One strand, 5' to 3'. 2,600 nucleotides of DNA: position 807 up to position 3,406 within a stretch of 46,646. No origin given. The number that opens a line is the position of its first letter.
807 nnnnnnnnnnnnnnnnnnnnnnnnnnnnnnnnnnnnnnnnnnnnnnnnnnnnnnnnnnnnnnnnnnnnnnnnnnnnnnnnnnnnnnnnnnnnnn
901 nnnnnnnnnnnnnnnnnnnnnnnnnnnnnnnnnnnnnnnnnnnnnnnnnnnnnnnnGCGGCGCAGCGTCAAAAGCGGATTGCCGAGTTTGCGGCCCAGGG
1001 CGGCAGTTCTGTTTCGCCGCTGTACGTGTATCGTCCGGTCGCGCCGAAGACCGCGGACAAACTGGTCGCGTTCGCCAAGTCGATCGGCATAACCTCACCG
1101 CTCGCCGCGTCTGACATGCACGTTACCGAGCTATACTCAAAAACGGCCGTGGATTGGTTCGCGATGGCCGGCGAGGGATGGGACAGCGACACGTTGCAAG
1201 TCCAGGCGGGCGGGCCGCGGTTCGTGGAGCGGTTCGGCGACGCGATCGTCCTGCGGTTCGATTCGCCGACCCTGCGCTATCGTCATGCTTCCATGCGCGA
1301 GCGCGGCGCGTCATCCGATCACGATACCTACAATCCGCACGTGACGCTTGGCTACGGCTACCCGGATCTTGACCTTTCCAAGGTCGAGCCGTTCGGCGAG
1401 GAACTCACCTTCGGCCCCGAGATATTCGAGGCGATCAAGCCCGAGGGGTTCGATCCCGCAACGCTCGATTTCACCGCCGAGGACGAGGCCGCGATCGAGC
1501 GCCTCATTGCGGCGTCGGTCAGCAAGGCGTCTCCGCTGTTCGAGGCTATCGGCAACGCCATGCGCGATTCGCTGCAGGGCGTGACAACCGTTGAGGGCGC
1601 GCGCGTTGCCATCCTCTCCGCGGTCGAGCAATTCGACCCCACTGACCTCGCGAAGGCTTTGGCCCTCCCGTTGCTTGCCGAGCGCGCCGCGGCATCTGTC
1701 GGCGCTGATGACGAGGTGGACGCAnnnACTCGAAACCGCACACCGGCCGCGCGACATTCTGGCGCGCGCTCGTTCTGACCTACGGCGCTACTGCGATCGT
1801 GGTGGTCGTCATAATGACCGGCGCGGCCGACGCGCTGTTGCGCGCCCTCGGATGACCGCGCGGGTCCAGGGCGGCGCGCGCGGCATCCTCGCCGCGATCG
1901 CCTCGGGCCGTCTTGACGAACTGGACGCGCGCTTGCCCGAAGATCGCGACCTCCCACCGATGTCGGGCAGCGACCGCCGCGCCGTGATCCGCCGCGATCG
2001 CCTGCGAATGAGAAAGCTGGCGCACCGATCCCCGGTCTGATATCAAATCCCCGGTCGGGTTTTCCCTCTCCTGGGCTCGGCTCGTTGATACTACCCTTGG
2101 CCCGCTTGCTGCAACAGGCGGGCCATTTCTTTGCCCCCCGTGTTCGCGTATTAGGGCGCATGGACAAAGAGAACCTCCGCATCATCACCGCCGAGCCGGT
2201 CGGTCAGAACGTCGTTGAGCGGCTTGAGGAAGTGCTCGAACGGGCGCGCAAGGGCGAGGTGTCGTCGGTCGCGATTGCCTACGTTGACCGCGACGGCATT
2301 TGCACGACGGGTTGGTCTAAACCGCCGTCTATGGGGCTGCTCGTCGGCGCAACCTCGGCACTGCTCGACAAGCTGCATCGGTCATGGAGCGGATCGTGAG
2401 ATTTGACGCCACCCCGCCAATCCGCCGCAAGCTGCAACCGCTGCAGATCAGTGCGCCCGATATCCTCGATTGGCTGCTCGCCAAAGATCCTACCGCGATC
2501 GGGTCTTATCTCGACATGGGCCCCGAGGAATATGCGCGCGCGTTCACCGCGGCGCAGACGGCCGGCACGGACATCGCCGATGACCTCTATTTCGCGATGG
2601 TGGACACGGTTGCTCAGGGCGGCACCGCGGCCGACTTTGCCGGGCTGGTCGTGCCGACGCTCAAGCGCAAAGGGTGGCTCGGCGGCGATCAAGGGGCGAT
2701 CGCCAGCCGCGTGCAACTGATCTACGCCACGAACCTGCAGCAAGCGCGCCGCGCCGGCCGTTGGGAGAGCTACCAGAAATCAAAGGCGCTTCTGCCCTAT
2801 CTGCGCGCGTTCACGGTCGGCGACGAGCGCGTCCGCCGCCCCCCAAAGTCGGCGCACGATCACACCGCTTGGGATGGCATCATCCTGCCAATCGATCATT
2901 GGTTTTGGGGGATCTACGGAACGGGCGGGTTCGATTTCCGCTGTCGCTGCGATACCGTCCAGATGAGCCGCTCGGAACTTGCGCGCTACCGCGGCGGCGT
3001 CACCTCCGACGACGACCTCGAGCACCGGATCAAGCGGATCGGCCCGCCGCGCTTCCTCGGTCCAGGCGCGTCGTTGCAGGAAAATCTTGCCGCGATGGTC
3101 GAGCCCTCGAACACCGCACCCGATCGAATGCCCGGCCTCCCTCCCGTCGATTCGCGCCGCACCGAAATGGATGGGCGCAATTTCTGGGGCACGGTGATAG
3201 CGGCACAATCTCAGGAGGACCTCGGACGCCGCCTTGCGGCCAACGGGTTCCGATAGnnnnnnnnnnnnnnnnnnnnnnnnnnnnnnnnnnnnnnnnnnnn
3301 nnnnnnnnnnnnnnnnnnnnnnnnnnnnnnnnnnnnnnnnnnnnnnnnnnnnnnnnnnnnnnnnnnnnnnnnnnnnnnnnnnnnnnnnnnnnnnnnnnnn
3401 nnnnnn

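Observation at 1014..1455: Portal protein carries an embedded 2H-phosphoesterase (LigT/Acb1-like) domain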

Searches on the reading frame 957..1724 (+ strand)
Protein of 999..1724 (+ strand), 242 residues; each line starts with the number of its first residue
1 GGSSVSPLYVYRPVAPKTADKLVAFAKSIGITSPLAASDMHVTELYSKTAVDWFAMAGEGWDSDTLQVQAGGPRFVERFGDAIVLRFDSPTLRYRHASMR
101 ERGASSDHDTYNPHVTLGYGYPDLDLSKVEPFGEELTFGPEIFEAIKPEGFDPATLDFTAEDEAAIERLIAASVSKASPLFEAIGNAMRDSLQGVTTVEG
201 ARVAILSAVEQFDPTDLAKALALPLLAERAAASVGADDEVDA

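Call 9: search_protein_families(library=pfam, max_evalue=1, proteins=[window:999-1724:+])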
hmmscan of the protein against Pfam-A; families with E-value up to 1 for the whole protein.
seq(242 aa): 4 families
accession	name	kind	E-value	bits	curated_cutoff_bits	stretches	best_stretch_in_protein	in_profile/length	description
PF23474.1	Acb1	-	3e-34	118.3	27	1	7-147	2-138/144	Anti-CBASS protein Acb1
PF13563.12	2_5_RNA_ligase2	-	0.00038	21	27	1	64-128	55-124/152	2'-5' RNA ligase superfamily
PF20232.3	T6SS_FHA_C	-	0.1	12.8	23.7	1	156-221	62-128/180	C-terminal domain of Type VI secretion system FHA protein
PF06169.17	DUF982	-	0.12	12.8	22.2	1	186-211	43-68/73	Protein of unknown function (DUF982)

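Call 10: search_solved_structures(query=window:999-1724:+, max_evalue=1, show_alignments=3)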
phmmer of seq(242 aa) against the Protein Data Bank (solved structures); distinct sequences matched with E-value up to 1: 5.
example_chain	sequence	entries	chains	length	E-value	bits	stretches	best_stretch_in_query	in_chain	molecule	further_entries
8hds_A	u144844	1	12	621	7e-19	71.5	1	6-147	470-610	Pam3 portal protein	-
7t26_A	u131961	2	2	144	1.3e-09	41.2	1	7-127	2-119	Acb1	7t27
9q2g_A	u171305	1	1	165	0.25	14.1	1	80-123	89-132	Anti-CBASS protein Acb1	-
2qsf_X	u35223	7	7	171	0.29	13.9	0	147-205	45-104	UV excision repair protein RAD23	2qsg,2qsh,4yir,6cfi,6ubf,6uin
9q2y_A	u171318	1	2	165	0.36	13.6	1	81-123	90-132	Anti-CBASS protein Acb1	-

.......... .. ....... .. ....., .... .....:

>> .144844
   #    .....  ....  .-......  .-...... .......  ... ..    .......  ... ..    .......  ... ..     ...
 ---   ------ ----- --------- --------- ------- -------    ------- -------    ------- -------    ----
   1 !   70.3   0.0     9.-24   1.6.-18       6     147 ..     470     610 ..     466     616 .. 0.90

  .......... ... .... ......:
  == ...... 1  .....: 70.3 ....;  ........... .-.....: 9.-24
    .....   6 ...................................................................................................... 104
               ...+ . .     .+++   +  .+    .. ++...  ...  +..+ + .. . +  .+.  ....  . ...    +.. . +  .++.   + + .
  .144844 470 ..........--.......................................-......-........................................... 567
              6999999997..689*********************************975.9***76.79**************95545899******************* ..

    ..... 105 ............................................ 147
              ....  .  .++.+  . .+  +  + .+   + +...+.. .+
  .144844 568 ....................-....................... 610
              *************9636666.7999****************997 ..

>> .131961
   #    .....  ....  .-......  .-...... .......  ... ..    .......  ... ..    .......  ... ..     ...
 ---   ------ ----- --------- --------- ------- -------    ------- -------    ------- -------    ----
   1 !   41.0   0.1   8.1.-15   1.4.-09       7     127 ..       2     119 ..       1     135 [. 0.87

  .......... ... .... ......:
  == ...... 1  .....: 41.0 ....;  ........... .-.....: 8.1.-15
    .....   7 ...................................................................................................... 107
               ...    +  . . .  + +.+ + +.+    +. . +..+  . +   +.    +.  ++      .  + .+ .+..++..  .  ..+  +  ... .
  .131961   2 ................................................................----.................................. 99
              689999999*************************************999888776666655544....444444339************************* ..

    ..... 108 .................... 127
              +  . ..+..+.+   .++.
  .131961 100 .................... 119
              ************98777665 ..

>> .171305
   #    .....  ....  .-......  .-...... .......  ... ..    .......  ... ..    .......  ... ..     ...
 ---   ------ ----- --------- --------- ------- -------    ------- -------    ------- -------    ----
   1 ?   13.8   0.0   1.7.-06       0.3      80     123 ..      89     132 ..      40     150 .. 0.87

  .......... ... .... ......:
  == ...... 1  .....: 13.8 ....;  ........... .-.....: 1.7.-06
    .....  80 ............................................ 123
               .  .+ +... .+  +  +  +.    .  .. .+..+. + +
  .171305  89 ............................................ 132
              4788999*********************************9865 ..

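Call 46: predict_structure(alignment_id=A2)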
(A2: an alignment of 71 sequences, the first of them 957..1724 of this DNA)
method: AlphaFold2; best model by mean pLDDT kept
length: 256 residues; sequences in the alignment: 71
mean_pLDDT: 88.3   pTM: 0.66
mean pLDDT of the five models: 88.3, 86.6, 86.1, 86.1, 84.1
residues with pLDDT >= 90: 162; 70-90: 62; 50-70: 30; < 50: 2
segments of 3 or more residues with pLDDT < 50: none
pLDDT, mean of each block of 10 residues (from residue 1): 63 70 96 98 98 97 91 82 97 98 97 95 96 97 98 94 58 81 83 93 96 91 92 83 80 60
secondary structure, 60 per line:
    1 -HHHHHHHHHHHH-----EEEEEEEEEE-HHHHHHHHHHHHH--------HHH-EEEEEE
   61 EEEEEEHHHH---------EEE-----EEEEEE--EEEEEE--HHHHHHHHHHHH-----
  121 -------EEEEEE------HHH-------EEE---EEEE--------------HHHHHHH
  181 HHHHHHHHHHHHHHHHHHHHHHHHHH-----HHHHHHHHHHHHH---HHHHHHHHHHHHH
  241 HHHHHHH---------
elements in order: H2-13 E19-28 H30-42 E55-66 H67-70 E80-82 E88-93 E96-101 H104-115 E128-133 E150-152 E156-159 H174-206 H212-224 H228-247

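Call 49: fold_search(model_id=the predicted structure, library=pdb)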
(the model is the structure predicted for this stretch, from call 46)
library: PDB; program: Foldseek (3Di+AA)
matches with E <= 10: 332; with E <= 0.001: 22
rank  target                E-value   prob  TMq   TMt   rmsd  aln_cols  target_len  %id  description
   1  7t26                  2.1e-09  1.00  0.43  0.78   3.4       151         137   26  Structure of phage FBB1 anti-CBASS nuclease Acb1 in apo state (released 2022-04-20)
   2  7t27                  1.0e-08  1.00  0.42  0.73   4.3       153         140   26  Structure of phage FBB1 anti-CBASS nuclease Acb1-3'3'-cGAMP complex in post reaction state (released 2022-04-20)
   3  9q2y_A                4.7e-08  1.00  0.45  0.68   3.9       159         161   18  Phosphodiesterase from Burkholderia phage BCSR5 in the open lid conformation (released 2025-11-05)
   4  9q2y_B                4.0e-07  1.00  0.45  0.69   3.9       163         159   18  Phosphodiesterase from Burkholderia phage BCSR5 in the open lid conformation (released 2025-11-05)
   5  9q2g                  4.3e-06  1.00  0.41  0.61   5.5       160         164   19  Phosphodiesterase from Burkholderia phage BCSR5 in the closed lid conformation (released 2025-11-05)
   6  5ldm_A                1.1e-05  1.00  0.42  0.59   3.9       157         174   11  Crystal structure of E.coli LigT complexed with 2'-AMP (released 2017-01-18)
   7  5ldi_A                2.9e-05  1.00  0.40  0.54   4.5       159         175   11  Crystal structure of E.coli LigT in apo form (released 2017-01-18)
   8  5ldm_B                3.9e-05  1.00  0.38  0.54   5.9       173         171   12  Crystal structure of E.coli LigT complexed with 2'-AMP (released 2017-01-18)
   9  5ldj_A                6.2e-05  1.00  0.41  0.59   5.5       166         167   13  Crystal structure of E.coli LigT complexed with phosphate (released 2017-01-18)
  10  5ldj_C                6.5e-05  1.00  0.37  0.53   6.1       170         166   12  Crystal structure of E.coli LigT complexed with phosphate (released 2017-01-18)
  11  5ldi_C                7.3e-05  1.00  0.38  0.53   6.3       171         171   13  Crystal structure of E.coli LigT in apo form (released 2017-01-18)
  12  5ldi_D                8.2e-05  1.00  0.37  0.51   5.8       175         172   12  Crystal structure of E.coli LigT in apo form (released 2017-01-18)
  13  5ldk_A                8.7e-05  1.00  0.41  0.59   4.8       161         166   13  Crystal structure of E.coli LigT complexed with ATP (released 2017-01-18)
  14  5ldi_B                9.8e-05  1.00  0.37  0.51   6.0       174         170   12  Crystal structure of E.coli LigT in apo form (released 2017-01-18)
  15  4qak_B                1.4e-04  1.00  0.42  0.58   4.1       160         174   12  Crystal structure of phosphoesterase (released 2014-10-22)
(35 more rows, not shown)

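Call 82: fold_search(model_id=the predicted structure, library=viral)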
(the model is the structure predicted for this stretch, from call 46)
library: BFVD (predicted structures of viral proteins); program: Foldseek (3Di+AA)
matches with E <= 10: 592; with E <= 0.001: 50
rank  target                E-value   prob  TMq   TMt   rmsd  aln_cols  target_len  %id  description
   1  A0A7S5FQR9            8.5e-15  1.00  0.51  0.87   3.9       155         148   35  (no name in the UniProt tables at hand)
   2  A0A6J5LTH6            2.5e-11  1.00  0.49  0.12  10.2       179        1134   28  Anti-CBASS protein Acb1 [uncultured Caudovirales phage]
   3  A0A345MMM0            2.8e-11  1.00  0.50  0.86   5.5       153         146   25  (no name in the UniProt tables at hand)
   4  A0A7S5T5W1            4.8e-10  1.00  0.46  0.68   4.4       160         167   21  (no name in the UniProt tables at hand)
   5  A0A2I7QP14            1.3e-09  1.00  0.44  0.68   3.9       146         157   27  (no name in the UniProt tables at hand)
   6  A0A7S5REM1            1.7e-09  1.00  0.47  0.75   2.6       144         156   24  (no name in the UniProt tables at hand)
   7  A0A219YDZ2            3.6e-09  1.00  0.47  0.82   2.7       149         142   21  (no name in the UniProt tables at hand)
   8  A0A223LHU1            4.6e-09  1.00  0.45  0.74   3.2       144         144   20  Anti-CBASS protein Acb1 [Erwinia phage vB_EamM_RisingSun]
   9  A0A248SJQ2            4.8e-09  1.00  0.47  0.66   4.6       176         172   21  (no name in the UniProt tables at hand)
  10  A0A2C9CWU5            7.7e-09  1.00  0.45  0.74   3.2       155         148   26  Anti-CBASS protein Acb1 [Yersinia phage fHe-Yen9-04]
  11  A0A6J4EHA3            9.1e-09  1.00  0.43  0.55  10.9       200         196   18  (no name in the UniProt tables at hand)
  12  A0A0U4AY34            1.0e-08  1.00  0.47  0.70   3.7       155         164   21  (no name in the UniProt tables at hand)
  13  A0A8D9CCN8            1.7e-08  1.00  0.42  0.68   5.0       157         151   17  Anti-CBASS protein Acb1 [uncultured marine phage]
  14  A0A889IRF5            3.1e-08  1.00  0.46  0.68   4.2       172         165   19  (no name in the UniProt tables at hand)
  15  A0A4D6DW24            6.9e-08  1.00  0.45  0.71   3.5       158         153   16  Anti-CBASS protein Acb1 [Edwardsiella phage pEt-SU]
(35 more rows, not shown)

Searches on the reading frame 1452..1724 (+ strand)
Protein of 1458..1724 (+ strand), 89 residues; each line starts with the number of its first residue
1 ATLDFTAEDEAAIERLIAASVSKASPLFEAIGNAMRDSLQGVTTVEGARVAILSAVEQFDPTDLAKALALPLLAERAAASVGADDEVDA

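Call 37: search_protein_families(library=phrogs, max_evalue=0.001, proteins=[window:1464-1724:+])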
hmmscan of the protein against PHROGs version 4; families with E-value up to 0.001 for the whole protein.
window:1464-1724:+ (87 aa): 0 families

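Call 69: search_dna_similar(query=window:1458-1724:+, collection=phages, mode=protein, max_evalue=0.01, max_rows=30)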
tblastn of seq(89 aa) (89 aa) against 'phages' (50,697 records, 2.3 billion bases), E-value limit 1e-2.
No match.

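Call 72: search_solved_structures(query=A4, max_evalue=10, show_alignments=2)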
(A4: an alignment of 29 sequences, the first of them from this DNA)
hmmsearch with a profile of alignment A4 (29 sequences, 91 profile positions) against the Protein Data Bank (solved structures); distinct sequences matched with E-value up to 10: 5.
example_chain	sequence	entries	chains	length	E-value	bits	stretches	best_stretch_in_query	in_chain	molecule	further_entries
5vm9_A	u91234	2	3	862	0.78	13.3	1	10-42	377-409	Protein argonaute-3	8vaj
2fa5_A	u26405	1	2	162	0.82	13.2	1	6-30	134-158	transcriptional regulator marR/emrR family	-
9wz7_A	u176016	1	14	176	1.4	12.5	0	50-68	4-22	Isoform 2 of Apoptosis-associated speck-like protein containing a CARD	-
3h3h_A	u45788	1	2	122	1.6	12.2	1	7-77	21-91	uncharacterized SnoaL-like protein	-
3ct8_A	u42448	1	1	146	2.1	11.9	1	4-31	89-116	Putative glyoxalase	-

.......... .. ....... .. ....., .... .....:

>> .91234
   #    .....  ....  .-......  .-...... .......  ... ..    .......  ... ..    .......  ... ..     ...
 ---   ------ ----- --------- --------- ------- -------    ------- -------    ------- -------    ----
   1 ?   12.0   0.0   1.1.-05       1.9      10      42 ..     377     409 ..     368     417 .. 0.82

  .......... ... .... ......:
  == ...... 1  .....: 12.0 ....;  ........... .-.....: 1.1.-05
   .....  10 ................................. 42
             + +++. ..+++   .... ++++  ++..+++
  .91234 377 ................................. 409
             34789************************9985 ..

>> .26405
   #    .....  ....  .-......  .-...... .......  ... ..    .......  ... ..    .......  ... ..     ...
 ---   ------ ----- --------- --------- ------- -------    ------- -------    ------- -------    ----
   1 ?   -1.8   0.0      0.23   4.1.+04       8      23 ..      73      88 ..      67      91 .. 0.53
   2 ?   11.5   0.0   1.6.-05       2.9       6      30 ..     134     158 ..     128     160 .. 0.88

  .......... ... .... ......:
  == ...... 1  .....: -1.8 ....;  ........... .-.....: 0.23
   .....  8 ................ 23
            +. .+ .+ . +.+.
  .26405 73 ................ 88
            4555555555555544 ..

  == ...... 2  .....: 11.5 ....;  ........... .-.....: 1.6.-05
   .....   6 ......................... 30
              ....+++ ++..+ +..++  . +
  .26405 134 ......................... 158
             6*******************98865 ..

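Call 73: search_protein_families(library=pfam, alignment_id=A4, max_evalue=0.1)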
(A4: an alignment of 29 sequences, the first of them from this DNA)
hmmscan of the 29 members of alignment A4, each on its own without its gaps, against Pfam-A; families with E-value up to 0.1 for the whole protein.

A. member 1, seq(91 aa): 2 families
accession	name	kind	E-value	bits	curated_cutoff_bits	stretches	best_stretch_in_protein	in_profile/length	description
PF20232.3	T6SS_FHA_C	-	0.012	15.9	23.7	1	5-70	62-128/180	C-terminal domain of Type VI secretion system FHA protein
PF06169.17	DUF982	-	0.023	15.1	22.2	1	35-60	43-68/73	Protein of unknown function (DUF982)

B. families by the number of members that match (of 29 scanned): 12 families
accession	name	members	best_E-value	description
PF06169.17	DUF982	13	0.001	Protein of unknown function (DUF982)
PF11157.13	DUF2937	3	0.0069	Protein of unknown function (DUF2937)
PF20232.3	T6SS_FHA_C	2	0.012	C-terminal domain of Type VI secretion system FHA protein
PF07813.17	LTXXQ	1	0.019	LTXXQ motif family protein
PF12031.14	BAF250_C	1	0.021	SWI/SNF-like complex subunit BAF250/Osa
PF19688.4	DUF6189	1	0.035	Family of unknown function (DUF6189)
PF13558.12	SbcC_Walker_B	1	0.059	SbcC/RAD50-like, Walker B motif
PF24610.1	DUF7623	1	0.063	Domain of unknown function (DUF7623)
PF01337.24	Barstar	1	0.087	Barstar (barnase inhibitor)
PF23650.1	DUF7148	1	0.092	Domain of unknown function (DUF7148)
PF02954.25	HTH_8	1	0.096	Bacterial regulatory protein, Fis family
PF06609.19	TRI12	1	0.097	Fungal trichothecene efflux pump (TRI12)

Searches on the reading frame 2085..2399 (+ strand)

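Call 35: search_protein_families(library=pfam, max_evalue=0.01, proteins=[window:2085-2399:+])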
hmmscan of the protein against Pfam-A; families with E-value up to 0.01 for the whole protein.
window:2085-2399:+ (104 aa): 0 families

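Call 37: search_protein_families(library=phrogs, max_evalue=0.001, proteins=[window:2085-2399:+])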
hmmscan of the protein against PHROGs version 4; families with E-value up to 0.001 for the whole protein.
window:2085-2399:+ (104 aa): 2 families
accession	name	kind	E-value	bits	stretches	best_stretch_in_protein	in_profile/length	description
phrog_796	-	unknown function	7.8e-07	29.8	1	41-93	19-71/83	-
phrog_35043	-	unknown function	0.00085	20.5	1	41-79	19-57/87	-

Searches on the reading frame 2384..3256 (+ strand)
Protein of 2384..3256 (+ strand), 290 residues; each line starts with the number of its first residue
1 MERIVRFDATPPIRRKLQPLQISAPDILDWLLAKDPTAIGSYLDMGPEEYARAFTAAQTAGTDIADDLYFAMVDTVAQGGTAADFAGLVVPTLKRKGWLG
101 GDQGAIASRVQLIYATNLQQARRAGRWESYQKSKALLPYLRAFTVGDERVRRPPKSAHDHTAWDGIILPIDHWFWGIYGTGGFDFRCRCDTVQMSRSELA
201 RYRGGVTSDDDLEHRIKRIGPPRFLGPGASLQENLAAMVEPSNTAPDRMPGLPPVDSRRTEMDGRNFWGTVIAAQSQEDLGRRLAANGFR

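Call 35: search_protein_families(library=pfam, max_evalue=0.01, proteins=[window:2384-3256:+])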
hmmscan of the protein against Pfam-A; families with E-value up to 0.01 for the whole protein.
window:2384-3256:+ (290 aa): 1 family
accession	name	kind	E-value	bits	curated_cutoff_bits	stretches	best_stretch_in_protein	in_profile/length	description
PF04233.19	Phage_Mu_F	-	6.1e-08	33.8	29.6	1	74-191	9-111/112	Phage Mu protein F like protein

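Call 37: search_protein_families(library=phrogs, max_evalue=0.001, proteins=[window:2384-3256:+])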
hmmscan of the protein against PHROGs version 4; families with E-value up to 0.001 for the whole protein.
window:2384-3256:+ (290 aa): 5 families
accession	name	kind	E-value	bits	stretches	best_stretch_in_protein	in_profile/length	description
phrog_220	-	head and packaging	2.9e-36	125.9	1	28-211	906-1083/1338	minor head protein and DNA pilot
phrog_28631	-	unknown function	4.5e-12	46.4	1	107-199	114-199/550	-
phrog_19194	-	unknown function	1.5e-07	31.5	1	114-198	127-204/438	-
phrog_23416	-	unknown function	6.1e-06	26.4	1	114-196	104-179/459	-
phrog_6577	-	unknown function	0.00044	19.6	1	52-197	103-232/1066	-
